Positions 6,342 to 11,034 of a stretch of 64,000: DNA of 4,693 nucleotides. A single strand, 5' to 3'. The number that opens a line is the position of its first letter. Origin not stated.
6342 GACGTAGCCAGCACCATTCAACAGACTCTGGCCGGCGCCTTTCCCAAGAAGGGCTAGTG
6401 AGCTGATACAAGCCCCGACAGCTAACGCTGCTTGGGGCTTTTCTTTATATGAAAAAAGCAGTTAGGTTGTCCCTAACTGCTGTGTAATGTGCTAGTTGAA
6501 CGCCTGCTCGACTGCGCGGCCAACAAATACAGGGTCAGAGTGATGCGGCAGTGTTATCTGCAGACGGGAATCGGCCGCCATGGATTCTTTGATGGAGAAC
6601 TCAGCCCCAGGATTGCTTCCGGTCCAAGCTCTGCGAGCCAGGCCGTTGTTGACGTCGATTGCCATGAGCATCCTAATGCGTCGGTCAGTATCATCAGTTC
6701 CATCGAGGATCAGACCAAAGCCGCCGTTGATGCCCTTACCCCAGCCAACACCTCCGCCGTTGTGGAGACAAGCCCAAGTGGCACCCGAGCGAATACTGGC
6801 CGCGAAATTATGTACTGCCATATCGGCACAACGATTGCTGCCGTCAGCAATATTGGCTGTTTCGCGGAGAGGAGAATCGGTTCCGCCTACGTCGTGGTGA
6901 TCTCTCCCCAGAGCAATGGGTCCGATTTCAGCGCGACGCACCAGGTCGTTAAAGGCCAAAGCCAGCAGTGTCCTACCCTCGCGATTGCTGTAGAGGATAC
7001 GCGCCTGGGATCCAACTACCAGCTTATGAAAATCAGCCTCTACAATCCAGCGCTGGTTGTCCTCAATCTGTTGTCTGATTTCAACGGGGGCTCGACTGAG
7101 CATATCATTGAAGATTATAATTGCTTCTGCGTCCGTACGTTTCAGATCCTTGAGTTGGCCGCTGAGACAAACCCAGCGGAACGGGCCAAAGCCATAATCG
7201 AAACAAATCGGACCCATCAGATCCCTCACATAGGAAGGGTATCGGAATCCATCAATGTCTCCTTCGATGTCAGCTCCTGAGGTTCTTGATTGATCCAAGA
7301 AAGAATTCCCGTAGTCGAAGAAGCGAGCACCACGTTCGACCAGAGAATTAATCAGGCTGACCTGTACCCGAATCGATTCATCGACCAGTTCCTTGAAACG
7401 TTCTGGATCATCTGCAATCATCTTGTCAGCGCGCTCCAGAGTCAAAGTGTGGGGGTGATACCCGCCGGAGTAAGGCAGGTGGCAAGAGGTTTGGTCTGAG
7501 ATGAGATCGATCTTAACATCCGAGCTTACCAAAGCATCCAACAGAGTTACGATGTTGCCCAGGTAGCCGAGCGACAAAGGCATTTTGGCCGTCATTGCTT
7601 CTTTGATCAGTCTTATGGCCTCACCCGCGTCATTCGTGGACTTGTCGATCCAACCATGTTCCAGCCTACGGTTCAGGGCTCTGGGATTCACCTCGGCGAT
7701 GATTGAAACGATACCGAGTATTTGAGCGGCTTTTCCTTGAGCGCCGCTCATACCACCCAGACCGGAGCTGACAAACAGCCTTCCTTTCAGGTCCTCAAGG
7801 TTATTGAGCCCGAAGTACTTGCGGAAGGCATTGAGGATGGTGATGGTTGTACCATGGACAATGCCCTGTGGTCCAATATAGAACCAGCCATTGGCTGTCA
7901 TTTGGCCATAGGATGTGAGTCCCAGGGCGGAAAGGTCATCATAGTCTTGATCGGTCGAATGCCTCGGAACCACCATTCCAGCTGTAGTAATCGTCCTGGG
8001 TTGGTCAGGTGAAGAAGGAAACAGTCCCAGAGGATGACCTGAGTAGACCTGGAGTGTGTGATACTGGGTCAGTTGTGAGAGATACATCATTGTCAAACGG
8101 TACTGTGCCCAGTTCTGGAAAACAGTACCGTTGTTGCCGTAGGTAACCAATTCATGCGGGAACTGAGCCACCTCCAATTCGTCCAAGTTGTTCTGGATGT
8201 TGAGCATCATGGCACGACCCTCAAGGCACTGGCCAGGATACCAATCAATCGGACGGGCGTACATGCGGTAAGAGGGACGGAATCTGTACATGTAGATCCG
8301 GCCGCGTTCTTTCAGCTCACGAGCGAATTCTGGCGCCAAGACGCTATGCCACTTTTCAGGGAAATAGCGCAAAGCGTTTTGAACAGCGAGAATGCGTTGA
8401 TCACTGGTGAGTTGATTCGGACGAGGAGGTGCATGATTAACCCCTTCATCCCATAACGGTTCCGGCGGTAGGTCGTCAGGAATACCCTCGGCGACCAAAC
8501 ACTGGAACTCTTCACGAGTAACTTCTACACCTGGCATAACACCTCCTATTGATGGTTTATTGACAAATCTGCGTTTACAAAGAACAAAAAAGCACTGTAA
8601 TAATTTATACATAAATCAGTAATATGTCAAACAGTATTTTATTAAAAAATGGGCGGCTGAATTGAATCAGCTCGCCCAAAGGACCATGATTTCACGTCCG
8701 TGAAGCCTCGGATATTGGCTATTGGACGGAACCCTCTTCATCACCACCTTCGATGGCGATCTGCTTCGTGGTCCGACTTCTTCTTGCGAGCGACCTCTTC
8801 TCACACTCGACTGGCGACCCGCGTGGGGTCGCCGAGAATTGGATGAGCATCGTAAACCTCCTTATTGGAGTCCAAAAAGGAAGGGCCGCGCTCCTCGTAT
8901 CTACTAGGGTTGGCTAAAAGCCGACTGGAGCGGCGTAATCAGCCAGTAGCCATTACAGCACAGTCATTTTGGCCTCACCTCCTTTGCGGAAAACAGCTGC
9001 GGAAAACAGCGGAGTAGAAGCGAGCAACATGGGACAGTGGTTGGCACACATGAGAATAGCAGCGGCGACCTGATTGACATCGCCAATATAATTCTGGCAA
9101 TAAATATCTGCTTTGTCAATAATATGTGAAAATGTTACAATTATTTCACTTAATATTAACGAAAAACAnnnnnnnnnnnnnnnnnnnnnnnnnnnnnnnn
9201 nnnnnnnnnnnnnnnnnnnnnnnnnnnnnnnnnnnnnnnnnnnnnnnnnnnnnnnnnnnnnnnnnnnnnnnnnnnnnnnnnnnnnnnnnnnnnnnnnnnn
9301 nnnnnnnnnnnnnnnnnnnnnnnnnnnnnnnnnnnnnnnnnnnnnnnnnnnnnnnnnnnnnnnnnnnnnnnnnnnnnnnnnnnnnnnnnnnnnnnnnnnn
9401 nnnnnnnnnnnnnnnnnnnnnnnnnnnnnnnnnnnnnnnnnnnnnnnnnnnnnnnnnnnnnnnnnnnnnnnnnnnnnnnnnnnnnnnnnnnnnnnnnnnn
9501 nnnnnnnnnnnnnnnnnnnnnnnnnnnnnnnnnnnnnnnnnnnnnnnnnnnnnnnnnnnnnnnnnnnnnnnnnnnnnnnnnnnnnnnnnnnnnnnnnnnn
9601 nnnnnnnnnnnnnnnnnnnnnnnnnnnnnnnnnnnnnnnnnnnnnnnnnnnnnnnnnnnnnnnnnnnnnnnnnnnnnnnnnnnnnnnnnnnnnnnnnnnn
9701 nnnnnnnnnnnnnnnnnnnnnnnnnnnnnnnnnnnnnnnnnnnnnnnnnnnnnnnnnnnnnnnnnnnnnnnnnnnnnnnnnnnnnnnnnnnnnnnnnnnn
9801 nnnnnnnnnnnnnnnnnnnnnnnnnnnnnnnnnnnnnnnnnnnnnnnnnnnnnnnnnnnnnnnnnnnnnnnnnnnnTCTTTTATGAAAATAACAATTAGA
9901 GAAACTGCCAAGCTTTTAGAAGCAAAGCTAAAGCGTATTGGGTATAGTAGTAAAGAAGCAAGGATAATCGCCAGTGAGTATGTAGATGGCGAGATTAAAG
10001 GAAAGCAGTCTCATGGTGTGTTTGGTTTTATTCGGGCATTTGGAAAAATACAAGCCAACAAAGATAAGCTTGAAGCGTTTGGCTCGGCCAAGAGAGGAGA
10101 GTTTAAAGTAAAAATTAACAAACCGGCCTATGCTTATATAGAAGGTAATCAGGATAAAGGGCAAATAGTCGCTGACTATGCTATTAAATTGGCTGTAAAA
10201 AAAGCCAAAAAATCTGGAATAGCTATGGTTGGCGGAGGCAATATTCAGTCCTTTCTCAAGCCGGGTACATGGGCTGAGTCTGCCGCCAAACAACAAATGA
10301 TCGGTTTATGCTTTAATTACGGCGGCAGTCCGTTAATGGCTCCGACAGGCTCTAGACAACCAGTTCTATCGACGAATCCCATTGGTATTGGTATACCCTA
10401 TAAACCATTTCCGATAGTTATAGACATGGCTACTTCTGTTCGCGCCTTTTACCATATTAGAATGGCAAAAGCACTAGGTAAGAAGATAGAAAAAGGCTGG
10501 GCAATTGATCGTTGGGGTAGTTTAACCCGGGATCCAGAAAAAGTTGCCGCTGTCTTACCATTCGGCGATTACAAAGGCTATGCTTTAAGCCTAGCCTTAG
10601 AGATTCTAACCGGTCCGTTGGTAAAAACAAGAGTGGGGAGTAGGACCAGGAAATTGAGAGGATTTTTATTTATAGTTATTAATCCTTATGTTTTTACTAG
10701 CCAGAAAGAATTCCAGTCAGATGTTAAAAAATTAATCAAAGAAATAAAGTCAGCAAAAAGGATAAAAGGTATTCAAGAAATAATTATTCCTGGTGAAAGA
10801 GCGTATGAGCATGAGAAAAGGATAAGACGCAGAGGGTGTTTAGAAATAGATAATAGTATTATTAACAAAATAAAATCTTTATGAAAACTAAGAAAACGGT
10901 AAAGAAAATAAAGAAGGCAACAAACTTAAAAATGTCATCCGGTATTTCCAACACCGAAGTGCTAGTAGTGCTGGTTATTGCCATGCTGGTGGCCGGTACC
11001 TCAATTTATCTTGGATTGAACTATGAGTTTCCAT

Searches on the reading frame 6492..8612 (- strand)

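Call 32: search_protein_families(library=pfam, proteins=[window:6492-8612:-], max_evalue=0.0001)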
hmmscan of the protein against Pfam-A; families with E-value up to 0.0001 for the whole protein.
window:6492-8612:- (706 aa): 3 families
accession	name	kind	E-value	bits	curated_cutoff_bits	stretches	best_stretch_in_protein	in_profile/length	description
PF01175.24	Urocanase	-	1.8e-75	253.6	23.2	1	247-464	1-208/209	Urocanase Rossmann-like domain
PF17392.7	Urocanase_C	-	2e-73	246.4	23.6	1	471-668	3-189/196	Urocanase C-terminal domain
PF17391.7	Urocanase_N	-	6.5e-43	146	23.2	1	117-243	1-126/127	Urocanase N-terminal domain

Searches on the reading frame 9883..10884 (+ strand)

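Call 32: search_protein_families(library=pfam, proteins=[window:9883-10884:+], max_evalue=0.0001)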
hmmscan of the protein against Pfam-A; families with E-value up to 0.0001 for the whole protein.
window:9883-10884:+ (333 aa): 1 family
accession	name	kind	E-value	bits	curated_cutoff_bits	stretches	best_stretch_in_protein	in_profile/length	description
PF02615.19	Ldh_2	-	1e-79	268.5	38.8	1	4-330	2-332/333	Malate/L-lactate dehydrogenase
